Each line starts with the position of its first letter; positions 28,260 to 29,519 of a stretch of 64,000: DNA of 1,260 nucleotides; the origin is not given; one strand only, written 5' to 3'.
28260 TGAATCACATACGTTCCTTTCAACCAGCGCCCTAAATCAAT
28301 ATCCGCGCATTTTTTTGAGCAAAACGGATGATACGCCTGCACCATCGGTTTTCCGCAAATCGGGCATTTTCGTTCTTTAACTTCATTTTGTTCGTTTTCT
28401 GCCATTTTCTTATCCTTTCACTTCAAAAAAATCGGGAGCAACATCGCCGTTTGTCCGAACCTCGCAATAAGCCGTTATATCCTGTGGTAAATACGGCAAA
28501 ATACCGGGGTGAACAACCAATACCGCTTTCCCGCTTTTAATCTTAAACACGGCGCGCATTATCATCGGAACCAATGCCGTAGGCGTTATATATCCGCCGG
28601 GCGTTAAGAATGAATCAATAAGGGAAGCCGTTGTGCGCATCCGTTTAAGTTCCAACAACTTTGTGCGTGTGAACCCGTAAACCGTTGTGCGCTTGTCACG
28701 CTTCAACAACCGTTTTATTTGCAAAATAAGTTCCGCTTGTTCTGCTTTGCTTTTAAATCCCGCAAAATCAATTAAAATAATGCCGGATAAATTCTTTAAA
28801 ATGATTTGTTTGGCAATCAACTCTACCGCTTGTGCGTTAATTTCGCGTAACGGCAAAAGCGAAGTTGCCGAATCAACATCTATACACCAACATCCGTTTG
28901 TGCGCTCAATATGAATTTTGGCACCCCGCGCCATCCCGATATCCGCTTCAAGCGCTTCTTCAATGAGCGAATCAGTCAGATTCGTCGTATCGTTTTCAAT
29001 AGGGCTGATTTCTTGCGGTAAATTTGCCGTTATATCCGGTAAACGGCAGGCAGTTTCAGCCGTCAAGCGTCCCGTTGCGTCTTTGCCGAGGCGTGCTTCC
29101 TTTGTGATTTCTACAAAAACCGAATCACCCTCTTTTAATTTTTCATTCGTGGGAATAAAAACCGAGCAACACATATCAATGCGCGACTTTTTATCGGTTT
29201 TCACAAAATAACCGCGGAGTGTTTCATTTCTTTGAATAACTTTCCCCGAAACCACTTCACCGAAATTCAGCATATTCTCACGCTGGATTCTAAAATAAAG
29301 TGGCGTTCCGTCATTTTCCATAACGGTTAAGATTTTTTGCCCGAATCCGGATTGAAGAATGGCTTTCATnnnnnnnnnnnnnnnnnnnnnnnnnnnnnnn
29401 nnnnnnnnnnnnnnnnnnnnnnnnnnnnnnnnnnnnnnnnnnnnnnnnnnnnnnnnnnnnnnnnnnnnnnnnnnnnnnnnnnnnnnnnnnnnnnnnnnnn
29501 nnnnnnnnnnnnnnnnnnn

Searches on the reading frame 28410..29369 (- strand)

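Call 63: search_protein_families(library=pfam, proteins=[window:28410-29369:-], max_evalue=0.00001)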
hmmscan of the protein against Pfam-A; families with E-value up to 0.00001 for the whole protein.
window:28410-29369:- (319 aa): 1 family
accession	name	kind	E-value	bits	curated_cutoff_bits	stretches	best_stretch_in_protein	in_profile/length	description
PF10150.14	RNase_E_G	-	5.7e-22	78.9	25.5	1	133-246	150-270/270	Ribonuclease E/G family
